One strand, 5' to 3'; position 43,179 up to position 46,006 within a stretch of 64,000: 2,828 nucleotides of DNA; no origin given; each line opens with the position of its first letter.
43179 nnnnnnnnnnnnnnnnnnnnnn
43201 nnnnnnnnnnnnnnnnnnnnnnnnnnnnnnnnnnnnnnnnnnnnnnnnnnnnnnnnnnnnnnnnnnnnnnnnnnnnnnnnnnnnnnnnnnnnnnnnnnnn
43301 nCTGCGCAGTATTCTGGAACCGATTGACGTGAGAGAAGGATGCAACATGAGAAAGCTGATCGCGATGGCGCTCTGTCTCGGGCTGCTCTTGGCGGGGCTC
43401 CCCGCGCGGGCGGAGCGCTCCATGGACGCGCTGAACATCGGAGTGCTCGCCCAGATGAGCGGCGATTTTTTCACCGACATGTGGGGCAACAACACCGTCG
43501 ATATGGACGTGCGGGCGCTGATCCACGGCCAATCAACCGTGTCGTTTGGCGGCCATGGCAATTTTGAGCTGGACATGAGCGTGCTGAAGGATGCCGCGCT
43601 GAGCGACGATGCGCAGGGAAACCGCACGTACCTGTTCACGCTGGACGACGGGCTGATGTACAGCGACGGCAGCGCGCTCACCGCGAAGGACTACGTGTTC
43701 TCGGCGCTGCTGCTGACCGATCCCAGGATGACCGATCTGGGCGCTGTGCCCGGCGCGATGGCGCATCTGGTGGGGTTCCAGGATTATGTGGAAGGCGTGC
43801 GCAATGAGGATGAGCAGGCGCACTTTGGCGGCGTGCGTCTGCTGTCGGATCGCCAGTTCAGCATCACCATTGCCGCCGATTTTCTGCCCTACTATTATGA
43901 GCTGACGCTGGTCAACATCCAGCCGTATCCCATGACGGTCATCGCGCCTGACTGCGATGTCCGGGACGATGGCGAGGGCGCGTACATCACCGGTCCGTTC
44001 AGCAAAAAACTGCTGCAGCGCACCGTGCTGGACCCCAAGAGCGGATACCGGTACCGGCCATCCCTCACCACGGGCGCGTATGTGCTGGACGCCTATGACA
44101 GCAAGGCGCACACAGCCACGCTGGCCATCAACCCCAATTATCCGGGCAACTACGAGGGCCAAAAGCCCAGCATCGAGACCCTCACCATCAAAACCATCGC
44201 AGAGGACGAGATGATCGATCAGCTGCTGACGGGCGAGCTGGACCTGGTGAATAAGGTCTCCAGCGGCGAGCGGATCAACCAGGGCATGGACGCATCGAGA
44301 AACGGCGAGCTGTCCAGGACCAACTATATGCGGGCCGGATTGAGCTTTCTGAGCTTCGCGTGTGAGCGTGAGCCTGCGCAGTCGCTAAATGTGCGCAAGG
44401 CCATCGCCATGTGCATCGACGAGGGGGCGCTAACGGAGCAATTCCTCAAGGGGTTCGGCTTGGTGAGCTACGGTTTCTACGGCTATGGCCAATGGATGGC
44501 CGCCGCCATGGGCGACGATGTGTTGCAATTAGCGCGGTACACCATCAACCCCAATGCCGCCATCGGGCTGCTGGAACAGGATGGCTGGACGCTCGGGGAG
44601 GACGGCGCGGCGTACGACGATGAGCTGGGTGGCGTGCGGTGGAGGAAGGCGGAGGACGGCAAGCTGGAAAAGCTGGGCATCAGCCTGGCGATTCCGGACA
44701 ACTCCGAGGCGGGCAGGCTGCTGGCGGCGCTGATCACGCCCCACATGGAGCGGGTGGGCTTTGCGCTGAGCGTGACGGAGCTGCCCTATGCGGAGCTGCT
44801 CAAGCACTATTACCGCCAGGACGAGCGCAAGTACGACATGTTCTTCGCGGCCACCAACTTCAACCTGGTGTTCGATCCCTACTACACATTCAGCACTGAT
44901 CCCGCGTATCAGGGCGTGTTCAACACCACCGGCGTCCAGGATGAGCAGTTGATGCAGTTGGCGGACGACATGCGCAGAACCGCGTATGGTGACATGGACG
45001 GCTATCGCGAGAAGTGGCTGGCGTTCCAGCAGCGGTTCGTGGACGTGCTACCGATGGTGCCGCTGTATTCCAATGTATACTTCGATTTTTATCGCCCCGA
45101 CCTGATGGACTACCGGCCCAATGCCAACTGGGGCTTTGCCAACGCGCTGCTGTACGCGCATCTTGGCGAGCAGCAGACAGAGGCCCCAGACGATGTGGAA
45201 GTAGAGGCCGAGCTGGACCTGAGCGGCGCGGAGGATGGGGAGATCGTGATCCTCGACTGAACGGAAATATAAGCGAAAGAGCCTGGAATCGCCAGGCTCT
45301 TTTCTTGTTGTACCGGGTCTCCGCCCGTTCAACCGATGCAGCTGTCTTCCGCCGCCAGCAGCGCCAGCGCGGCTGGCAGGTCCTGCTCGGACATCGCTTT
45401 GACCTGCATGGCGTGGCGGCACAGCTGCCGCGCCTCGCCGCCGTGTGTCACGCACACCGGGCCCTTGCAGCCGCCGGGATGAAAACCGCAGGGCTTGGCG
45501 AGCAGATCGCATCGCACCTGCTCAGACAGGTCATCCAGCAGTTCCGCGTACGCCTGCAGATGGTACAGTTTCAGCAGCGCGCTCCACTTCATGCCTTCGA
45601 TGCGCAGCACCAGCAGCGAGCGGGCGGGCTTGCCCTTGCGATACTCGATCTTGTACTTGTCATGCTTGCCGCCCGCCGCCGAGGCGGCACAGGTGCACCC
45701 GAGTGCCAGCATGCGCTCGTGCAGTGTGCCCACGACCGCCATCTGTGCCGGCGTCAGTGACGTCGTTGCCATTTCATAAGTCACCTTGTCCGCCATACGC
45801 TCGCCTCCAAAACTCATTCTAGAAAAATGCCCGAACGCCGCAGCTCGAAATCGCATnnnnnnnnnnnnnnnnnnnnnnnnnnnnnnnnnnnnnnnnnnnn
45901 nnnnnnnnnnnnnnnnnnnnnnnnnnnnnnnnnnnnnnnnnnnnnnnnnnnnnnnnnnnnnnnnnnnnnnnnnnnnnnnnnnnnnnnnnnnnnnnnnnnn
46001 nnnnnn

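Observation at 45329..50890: Uncharacterised glycyl-radical-enzyme locus: sugar kinase coupled to an eliminase-type GRE, with divergent activase and convergent DeoR repressor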

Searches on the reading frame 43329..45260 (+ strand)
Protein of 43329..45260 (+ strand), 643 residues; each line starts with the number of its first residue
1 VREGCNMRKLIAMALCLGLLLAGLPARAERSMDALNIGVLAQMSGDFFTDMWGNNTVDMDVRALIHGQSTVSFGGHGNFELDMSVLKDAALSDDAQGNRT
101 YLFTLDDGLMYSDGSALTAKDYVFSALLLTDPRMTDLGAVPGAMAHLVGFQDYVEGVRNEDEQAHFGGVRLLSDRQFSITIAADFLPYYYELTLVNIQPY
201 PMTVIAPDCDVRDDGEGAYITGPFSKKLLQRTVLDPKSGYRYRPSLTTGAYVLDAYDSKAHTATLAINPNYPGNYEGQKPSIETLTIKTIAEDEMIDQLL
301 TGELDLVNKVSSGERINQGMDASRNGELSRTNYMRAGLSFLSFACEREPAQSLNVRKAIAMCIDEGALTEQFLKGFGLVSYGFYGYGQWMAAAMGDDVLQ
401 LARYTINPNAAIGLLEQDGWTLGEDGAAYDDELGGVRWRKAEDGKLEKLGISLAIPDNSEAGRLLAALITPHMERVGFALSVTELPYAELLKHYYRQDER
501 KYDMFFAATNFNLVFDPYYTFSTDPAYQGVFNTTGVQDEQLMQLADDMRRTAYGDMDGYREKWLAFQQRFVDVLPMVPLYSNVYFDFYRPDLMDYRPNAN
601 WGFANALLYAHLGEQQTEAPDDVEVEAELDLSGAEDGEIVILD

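Call 3: search_protein_families(library=pfam, proteins=[window:43329-45260:+])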
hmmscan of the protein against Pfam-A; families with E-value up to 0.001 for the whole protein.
window:43329-45260:+ (643 aa): 1 family
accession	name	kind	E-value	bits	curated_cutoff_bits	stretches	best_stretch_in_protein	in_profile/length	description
PF00496.27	SBP_bac_5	-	5.6e-40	138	32.4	1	93-522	11-358/368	Bacterial extracellular solute-binding proteins, family 5 Middle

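Call 4: search_protein_families(library=ncbifam, proteins=[window:43329-45260:+])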
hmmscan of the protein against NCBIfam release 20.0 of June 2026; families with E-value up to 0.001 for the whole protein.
window:43329-45260:+ (643 aa): 7 families
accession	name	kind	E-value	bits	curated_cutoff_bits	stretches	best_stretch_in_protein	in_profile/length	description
NF045467.1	Opp4A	equivalog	4.6e-22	78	650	2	274-583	231-529/556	oligopeptide ABC transporter substrate-binding protein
TIGR02294.1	nickel_nikA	equivalog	1.3e-12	47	393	1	247-522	164-412/501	nickel ABC transporter substrate-binding protein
NF011684.0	PRK15104.1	equivalog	2.5e-08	33.1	947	1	83-199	80-192/543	oligopeptide ABC transporter substrate-binding protein OppA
NF007287.0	PRK09755.1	equivalog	1.4e-07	30.8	1098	1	96-224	88-212/535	ABC transporter substrate-binding protein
NF047575.1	opine_bind_CntA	exception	1.1e-06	27.5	800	1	248-540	193-465/535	staphylopine-dependent metal ABC transporter substrate-binding lipoprotein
TIGR04028.1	SBP_KPN_01854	hypoth_equivalog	0.00016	20.3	468.5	0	280-428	200-339/509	TIGR04028 family ABC transporter substrate-binding protein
NF045468.1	Opp5A_nikA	equivalog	0.00069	18.2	600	0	247-427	160-324/488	nickel ABC transporter substrate-binding protein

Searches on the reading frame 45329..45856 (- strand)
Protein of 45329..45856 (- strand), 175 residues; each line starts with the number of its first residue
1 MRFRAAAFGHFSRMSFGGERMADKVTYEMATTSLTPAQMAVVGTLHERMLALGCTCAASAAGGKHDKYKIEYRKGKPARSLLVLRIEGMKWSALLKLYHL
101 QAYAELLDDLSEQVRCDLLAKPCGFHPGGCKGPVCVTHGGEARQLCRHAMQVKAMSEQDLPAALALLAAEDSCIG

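Call 3: search_protein_families(library=pfam, proteins=[window:45329-45856:-])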
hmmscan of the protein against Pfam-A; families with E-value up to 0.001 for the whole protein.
window:45329-45856:- (175 aa): 0 families

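Call 4: search_protein_families(library=ncbifam, proteins=[window:45329-45856:-])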
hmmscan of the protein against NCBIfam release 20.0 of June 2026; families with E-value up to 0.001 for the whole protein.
window:45329-45856:- (175 aa): 0 families

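Call 34: find_homologous_proteins(query=window:45329-45796:-, max_evalue=0.001)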
Query window:45329-45796:- (155 aa): 2 proteins with E <= 0.001 among 156 candidates.
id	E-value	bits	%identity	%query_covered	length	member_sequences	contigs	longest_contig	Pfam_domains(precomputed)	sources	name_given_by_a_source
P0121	4.3e-98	343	100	100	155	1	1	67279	-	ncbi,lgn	-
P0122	2.4e-56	208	64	90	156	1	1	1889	-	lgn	-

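Call 35: find_encoding_contigs(protein=P0122, flank=5000, max_places=3)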
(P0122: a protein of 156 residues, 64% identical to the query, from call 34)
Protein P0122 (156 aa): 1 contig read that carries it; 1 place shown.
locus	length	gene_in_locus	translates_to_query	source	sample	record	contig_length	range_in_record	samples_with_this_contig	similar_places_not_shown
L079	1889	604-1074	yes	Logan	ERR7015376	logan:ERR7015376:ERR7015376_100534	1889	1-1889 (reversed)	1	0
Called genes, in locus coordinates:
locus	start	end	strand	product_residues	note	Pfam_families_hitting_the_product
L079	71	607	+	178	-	PF01613:Flavin_Reduct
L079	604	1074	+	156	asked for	-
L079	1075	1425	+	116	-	-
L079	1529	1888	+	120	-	?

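Call 66: search_protein_families(library=pfam, proteins=[P0121, P0122, L079:1075-1425:+], max_evalue=5)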
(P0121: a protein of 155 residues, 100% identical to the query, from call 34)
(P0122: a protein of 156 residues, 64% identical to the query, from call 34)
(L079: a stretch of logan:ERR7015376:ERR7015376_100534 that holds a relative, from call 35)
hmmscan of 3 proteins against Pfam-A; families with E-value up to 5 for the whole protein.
P0121 (155 aa): 0 families

P0122 (156 aa): 0 families

L079:1075-1425:+ (116 aa): 1 family
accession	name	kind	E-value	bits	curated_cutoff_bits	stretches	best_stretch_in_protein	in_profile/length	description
PF13188.13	PAS_8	-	0.031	14.6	21.8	1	14-44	3-33/65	PAS domain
